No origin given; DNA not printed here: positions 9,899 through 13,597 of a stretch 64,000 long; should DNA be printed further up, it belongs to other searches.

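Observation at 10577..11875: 433-aa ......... intein in anaerobic RNR NrdD, inserted next to a conserved cysteine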

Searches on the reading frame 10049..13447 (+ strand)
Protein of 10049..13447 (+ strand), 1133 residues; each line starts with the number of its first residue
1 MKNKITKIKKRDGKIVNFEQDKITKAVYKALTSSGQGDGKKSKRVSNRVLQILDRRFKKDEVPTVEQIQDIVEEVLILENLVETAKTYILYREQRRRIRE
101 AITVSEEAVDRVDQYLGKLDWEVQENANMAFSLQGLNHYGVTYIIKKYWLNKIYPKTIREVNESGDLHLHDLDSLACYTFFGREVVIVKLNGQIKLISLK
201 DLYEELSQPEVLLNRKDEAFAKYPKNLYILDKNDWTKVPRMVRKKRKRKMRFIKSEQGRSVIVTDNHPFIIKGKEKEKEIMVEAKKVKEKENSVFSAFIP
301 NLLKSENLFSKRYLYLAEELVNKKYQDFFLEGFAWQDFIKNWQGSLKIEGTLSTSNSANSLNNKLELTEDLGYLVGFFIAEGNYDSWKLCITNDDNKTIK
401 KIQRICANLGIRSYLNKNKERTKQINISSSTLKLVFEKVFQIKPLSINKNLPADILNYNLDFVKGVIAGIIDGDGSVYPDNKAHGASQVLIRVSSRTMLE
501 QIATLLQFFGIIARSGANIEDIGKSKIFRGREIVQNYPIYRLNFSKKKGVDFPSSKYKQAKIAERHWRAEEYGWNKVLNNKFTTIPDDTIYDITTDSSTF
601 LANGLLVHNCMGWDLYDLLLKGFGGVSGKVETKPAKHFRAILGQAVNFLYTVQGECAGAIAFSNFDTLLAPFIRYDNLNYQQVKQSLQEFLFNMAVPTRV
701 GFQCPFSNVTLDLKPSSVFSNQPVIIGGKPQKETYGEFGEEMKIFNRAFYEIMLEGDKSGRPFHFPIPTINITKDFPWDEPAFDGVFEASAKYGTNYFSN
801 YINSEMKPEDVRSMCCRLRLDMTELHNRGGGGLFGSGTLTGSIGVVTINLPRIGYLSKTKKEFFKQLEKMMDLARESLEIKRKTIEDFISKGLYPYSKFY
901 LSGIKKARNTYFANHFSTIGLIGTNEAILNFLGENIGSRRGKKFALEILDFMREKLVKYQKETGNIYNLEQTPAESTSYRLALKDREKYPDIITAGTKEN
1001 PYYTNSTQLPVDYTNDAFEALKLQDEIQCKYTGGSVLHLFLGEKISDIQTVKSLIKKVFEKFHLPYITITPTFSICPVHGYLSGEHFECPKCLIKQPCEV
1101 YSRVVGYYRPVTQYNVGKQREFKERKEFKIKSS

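Call 3: search_protein_families(library=pfam, proteins=[window:10049-13447:+], max_evalue=0.01)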
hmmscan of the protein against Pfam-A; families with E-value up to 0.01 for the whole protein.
window:10049-13447:+ (1133 aa): 5 families
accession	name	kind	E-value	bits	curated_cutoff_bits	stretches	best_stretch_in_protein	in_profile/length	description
PF13597.11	NRDD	-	1.8e-185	618.3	26.2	2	606-1128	54-562/562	Anaerobic ribonucleoside-triphosphate reductase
PF03477.21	ATP-cone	-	5.6e-19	68.9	25.8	1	7-96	2-87/88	ATP cone domain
PF14528.11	LAGLIDADG_3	-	3.8e-14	53.1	22.5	2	370-423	3-61/82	LAGLIDADG-like domain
PF14890.11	Intein_splicing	-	3.5e-09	37.1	35.8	1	191-609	5-155/155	Intein splicing domain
PF05204.19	Hom_end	-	0.00022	21.7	21.1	0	373-425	17-72/110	Homing endonuclease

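Call 4: search_protein_families(library=ncbifam, proteins=[window:10049-13447:+], max_evalue=0.01)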
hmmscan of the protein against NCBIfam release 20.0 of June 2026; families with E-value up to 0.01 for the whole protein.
window:10049-13447:+ (1133 aa): 19 families
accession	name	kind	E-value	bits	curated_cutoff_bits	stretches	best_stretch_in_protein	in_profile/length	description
NF006126.0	PRK08270.1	equivalog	0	1011.6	548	2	605-1130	167-683/684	ribonucleoside triphosphate reductase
TIGR02487.1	NrdD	equivalog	2.7e-159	531.4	326.35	2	608-1127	58-580/581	anaerobic ribonucleoside-triphosphate reductase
NF006358.0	PRK08579.1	equivalog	6.1e-114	381.4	585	3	601-827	72-295/624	anaerobic ribonucleoside triphosphate reductase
NF005497.0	PRK07111.1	equivalog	3.6e-65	220.7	764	3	797-1126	413-741/746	anaerobic ribonucleoside triphosphate reductase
NF006127.0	PRK08271.1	equivalog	3.8e-61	207.3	545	1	604-1126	120-625/631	anaerobic ribonucleoside-triphosphate reductase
NF006732.0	PRK09263.1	equivalog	2.9e-58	197.9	657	2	813-1126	382-703/712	anaerobic ribonucleoside-triphosphate reductase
TIGR02827.1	RNR_anaer_Bdell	equivalog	7.6e-45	153.5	568.3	1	606-1125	93-594/596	anaerobic ribonucleoside-triphosphate reductase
NF045703.1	rSAM_Tes_intein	exception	3.1e-28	98.1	1700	1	175-515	151-512/1040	tetraether lipid synthase Tes, intein-containing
NF011292.0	PRK14704.1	equivalog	1.6e-24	86.5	736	1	808-1125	296-614/618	anaerobic ribonucleoside triphosphate reductase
NF011491.0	PRK14898.1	equivalog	1e-23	83.3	783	1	183-517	80-386/860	DNA-directed RNA polymerase subunit A''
NF005010.0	PRK06406.1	subfamily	9.6e-23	80.3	1125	1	4-102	3-102/771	vitamin B12-dependent ribonucleotide reductase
NF006207.0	PRK08332.1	equivalog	7.7e-16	56.5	2400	1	5-102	3-99/1684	vitamin B12-dependent ribonucleotide reductase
NF009028.0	PRK12364.1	equivalog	9e-16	57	1377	1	7-111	2-107/842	ribonucleoside-diphosphate reductase subunit alpha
NF005544.0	PRK07207.1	equivalog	4.4e-13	47.9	965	1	6-107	34-142/965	ribonucleoside-diphosphate reductase subunit alpha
NF009029.0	PRK12365.1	equivalog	1.1e-10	40.1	1350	1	5-103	117-222/1046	ribonucleoside-diphosphate reductase subunit alpha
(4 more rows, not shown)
